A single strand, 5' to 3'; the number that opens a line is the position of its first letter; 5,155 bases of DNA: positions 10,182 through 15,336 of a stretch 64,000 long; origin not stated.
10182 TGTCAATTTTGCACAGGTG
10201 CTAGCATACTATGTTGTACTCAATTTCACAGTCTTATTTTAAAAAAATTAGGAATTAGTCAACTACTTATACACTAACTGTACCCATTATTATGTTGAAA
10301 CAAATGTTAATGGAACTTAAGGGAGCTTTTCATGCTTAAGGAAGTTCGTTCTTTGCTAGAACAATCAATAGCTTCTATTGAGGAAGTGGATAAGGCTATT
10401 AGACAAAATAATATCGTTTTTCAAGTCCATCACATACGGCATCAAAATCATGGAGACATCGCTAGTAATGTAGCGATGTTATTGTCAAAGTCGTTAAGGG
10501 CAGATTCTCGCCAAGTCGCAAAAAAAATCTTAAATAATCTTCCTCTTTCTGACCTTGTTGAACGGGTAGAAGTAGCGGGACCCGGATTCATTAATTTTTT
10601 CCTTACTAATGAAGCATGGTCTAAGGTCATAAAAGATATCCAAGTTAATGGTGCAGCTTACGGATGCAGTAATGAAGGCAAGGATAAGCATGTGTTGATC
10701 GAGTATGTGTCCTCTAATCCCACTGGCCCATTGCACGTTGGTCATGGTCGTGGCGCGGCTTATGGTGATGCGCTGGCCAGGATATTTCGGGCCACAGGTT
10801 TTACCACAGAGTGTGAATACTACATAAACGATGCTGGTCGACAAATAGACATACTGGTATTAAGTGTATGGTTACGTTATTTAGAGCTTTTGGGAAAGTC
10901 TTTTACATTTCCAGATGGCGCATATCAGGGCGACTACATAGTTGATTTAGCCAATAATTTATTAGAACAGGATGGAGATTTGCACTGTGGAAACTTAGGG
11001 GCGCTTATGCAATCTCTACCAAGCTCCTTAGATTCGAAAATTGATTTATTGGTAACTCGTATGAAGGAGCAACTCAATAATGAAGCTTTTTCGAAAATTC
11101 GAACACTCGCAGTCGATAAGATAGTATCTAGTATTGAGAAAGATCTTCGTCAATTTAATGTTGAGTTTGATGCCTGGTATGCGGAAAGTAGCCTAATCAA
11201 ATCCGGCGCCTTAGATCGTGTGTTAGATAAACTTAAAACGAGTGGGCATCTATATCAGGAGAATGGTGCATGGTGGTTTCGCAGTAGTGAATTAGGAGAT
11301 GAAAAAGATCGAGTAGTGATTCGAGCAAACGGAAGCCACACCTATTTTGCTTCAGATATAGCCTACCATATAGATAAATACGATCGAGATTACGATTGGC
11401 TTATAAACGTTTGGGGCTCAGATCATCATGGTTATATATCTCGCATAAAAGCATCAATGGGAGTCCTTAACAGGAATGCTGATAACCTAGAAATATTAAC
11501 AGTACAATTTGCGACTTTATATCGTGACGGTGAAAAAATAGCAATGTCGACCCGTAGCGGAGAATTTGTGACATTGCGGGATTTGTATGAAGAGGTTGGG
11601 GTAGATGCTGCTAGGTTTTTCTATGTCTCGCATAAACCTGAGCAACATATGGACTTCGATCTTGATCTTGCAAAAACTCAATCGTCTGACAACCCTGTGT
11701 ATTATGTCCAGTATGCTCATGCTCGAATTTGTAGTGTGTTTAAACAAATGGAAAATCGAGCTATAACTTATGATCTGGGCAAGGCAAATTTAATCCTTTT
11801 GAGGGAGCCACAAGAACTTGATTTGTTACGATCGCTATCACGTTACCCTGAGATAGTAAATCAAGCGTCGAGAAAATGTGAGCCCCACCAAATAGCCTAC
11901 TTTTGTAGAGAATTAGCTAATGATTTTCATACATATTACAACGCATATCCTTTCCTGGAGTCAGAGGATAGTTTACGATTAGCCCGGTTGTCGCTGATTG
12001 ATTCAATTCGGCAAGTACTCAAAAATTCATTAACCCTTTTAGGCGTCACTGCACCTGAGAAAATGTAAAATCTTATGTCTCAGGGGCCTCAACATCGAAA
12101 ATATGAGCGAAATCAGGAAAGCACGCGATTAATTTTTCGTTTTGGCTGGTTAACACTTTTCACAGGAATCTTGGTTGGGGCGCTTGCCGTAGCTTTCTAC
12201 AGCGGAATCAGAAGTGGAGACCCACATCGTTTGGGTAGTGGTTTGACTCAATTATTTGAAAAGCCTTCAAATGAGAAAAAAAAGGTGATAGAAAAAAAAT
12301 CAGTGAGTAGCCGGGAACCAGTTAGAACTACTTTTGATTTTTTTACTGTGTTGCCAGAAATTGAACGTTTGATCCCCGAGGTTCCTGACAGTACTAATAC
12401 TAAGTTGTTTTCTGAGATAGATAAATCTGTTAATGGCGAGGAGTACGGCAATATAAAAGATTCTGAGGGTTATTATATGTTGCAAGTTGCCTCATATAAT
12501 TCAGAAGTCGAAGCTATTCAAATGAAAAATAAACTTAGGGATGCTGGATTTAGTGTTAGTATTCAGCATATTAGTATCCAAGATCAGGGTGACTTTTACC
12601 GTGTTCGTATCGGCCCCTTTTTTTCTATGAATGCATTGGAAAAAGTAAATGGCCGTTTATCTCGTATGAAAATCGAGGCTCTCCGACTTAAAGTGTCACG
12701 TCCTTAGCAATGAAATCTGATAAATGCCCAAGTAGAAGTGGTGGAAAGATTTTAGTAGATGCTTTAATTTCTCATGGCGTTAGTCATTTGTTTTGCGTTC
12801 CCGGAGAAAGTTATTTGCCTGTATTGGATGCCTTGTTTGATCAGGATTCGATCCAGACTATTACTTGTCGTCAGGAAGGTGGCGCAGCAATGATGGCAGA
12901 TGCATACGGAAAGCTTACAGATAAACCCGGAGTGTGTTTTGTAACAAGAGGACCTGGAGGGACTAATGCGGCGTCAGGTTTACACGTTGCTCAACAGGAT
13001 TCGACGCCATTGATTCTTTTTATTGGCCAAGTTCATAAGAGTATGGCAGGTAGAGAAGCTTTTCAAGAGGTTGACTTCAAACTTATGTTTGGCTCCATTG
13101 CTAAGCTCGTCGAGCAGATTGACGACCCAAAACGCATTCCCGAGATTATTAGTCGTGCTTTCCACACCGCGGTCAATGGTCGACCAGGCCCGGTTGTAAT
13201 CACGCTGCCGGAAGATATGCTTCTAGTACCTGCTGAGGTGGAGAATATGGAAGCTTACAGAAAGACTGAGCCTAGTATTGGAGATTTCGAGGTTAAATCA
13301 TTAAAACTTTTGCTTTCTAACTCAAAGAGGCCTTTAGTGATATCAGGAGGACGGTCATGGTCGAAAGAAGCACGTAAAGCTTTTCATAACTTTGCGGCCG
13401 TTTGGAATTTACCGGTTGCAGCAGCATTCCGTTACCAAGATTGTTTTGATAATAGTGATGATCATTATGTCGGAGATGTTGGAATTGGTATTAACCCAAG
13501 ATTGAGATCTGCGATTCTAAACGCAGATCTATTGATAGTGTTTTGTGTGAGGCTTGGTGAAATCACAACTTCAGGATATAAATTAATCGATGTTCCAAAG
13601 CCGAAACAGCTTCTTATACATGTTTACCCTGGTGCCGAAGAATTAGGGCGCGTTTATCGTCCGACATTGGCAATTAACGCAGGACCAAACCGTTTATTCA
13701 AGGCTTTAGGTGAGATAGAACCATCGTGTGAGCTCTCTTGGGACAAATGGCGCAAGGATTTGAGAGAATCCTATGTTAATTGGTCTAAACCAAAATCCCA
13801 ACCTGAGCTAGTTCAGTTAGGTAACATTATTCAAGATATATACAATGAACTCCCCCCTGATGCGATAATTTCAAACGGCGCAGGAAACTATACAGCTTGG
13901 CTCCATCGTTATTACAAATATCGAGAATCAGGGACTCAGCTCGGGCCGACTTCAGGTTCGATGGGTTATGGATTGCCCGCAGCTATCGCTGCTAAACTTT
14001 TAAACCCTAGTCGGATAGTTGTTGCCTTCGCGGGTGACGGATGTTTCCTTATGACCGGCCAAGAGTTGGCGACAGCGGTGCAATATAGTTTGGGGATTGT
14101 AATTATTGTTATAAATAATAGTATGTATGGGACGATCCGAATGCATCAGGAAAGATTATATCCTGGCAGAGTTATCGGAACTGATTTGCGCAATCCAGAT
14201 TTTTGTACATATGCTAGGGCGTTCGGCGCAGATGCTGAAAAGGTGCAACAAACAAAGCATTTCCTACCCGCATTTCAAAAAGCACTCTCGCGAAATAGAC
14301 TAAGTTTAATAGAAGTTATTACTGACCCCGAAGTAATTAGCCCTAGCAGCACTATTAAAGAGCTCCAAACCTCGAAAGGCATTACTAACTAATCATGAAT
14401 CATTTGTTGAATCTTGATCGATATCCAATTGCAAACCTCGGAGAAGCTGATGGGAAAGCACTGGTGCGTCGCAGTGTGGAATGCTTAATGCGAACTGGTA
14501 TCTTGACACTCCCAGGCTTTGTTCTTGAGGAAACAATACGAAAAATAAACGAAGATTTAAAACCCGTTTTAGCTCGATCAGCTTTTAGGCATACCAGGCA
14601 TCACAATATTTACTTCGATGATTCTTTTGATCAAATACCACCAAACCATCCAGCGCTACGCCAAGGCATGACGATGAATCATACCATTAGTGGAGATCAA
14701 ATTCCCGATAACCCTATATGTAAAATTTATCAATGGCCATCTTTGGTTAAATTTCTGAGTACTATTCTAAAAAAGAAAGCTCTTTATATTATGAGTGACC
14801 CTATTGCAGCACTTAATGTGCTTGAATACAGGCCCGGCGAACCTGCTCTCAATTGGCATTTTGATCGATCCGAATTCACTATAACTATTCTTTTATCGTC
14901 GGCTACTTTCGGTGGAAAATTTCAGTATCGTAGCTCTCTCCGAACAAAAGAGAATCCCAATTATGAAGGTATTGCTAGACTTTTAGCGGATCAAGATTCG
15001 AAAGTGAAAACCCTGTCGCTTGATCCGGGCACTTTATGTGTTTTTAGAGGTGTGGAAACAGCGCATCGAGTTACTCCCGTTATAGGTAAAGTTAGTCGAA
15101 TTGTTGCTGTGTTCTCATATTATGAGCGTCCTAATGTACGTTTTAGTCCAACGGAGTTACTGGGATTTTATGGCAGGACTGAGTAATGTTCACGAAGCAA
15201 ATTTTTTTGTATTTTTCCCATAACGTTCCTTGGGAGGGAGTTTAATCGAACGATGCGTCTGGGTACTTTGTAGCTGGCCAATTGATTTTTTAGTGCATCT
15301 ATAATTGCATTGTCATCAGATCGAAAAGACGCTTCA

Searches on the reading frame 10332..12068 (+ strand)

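Call 78: search_protein_families(library=ncbifam, proteins=[window:10332-12068:+], max_evalue=1e-10)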
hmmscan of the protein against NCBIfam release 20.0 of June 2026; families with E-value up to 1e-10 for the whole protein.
window:10332-12068:+ (578 aa): 4 families
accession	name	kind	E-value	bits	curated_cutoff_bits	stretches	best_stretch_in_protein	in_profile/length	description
TIGR00456.1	argS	equivalog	4.6e-142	474.3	261.65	1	8-578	4-569/569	arginine--tRNA ligase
NF002447.0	PRK01611.3-4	equivalog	2.1e-76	257.7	460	2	3-368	3-340/613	arginine--tRNA ligase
NF002446.0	PRK01611.3-3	equivalog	6.8e-67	226.2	399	3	11-179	11-175/636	arginine--tRNA ligase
NF045898.1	ArgS_rel_codon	equivalog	1.9e-37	129.4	340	2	417-578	170-327/327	ArgS-related anticodon-binding protein NrtL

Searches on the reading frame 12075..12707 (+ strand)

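Call 78: search_protein_families(library=ncbifam, proteins=[window:12075-12707:+], max_evalue=1e-10)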
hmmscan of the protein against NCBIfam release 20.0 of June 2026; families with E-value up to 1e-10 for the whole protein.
window:12075-12707:+ (210 aa): 0 families

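Call 92: search_protein_families(library=pfam, proteins=[window:12075-12707:+], max_evalue=0.001)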
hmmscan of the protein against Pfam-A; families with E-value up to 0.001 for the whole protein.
window:12075-12707:+ (210 aa): 1 family
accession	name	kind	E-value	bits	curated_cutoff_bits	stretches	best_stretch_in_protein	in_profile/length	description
PF05036.18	SPOR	-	4.3e-12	46.6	21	1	131-185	2-54/76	SPOR domain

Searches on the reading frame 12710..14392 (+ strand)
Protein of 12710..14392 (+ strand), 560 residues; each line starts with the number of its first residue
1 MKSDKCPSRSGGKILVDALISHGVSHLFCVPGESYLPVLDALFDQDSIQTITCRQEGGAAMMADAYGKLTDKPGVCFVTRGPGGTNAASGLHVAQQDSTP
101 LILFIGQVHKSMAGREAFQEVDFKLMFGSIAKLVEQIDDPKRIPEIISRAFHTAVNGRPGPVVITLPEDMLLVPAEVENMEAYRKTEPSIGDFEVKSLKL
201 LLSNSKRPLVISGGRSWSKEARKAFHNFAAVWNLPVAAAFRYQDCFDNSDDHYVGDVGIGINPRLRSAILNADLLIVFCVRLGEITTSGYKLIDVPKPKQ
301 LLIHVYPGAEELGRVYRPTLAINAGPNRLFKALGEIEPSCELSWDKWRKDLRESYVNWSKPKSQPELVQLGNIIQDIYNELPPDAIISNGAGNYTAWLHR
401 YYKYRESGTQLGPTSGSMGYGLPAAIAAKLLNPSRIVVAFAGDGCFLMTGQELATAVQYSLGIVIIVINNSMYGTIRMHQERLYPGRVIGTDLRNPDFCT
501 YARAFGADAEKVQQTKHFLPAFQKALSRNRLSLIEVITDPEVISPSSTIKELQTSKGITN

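Call 78: search_protein_families(library=ncbifam, proteins=[window:12710-14392:+], max_evalue=1e-10)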
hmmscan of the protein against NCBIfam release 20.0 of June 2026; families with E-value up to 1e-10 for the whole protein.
window:12710-14392:+ (560 aa): 51 families (the best 25 are shown)
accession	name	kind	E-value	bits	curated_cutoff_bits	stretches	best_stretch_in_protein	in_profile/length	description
NF006052.0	PRK08199.1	subfamily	5.7e-253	840.3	539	1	5-555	4-554/559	thiamine pyrophosphate protein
NF006187.0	PRK08322.1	equivalog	5.7e-99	332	509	1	12-539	5-529/548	acetolactate synthase large subunit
TIGR00118.1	acolac_lg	equivalog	9e-98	328.1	538.35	1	10-542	2-539/557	biosynthetic-type acetolactate synthase large subunit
NF006524.0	PRK08978.1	equivalog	8.3e-94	314.8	738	1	10-540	2-526/548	acetolactate synthase 2 catalytic subunit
NF004919.0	PRK06276.1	equivalog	2.6e-89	300.1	866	1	10-543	2-543/582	acetolactate synthase large subunit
NF004710.0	PRK06048.1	equivalog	1.5e-88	297.7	976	1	10-541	9-540/561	acetolactate synthase large subunit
NF005039.0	PRK06456.1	equivalog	2.2e-84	284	868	1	10-543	3-549/572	acetolactate synthase large subunit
NF006378.0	PRK08617.1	equivalog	2.8e-84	283.4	510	1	8-538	7-538/556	acetolactate synthase AlsS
NF006122.0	PRK08266.1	subfamily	8.6e-84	281.9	571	1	10-549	5-536/543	hypothetical protein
NF005584.0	PRK07282.1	equivalog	1.5e-83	281.2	970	1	8-536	9-538/566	acetolactate synthase large subunit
NF005651.0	PRK07418.1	subfamily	8.3e-83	278.6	942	1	8-537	18-558/617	acetolactate synthase large subunit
NF005824.0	PRK07710.1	equivalog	3.4e-80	270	976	1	9-537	17-547/573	acetolactate synthase large subunit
NF006016.1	PRK08155.1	equivalog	1.9e-79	267.6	870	1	10-540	4-534/554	acetolactate synthase large subunit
NF006319.0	PRK08527.1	equivalog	5e-79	266.2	905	1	10-539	5-539/565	acetolactate synthase large subunit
NF005860.0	PRK07789.1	equivalog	2e-78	264.2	881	1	10-529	35-568/615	acetolactate synthase large subunit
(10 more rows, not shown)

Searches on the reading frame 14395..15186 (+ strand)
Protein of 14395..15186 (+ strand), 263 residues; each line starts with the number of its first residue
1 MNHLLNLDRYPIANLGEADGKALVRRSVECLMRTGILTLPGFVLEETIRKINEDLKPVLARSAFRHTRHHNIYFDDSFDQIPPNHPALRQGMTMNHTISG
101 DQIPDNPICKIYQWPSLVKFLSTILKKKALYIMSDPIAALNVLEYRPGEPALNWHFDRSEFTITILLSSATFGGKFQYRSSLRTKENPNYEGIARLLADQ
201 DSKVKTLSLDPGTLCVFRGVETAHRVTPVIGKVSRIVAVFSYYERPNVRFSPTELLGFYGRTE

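Call 92: search_protein_families(library=pfam, proteins=[window:14395-15186:+], max_evalue=0.001)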
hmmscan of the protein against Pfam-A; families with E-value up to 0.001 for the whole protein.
window:14395-15186:+ (263 aa): 2 families
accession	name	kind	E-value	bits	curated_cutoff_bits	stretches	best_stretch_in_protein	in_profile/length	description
PF23169.1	HalD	-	1.4e-11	44.7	26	1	30-245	12-211/228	Halogenase D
PF13532.12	2OG-FeII_Oxy_2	-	3.8e-05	24.4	31.2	1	38-220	4-162/194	2OG-Fe(II) oxygenase superfamily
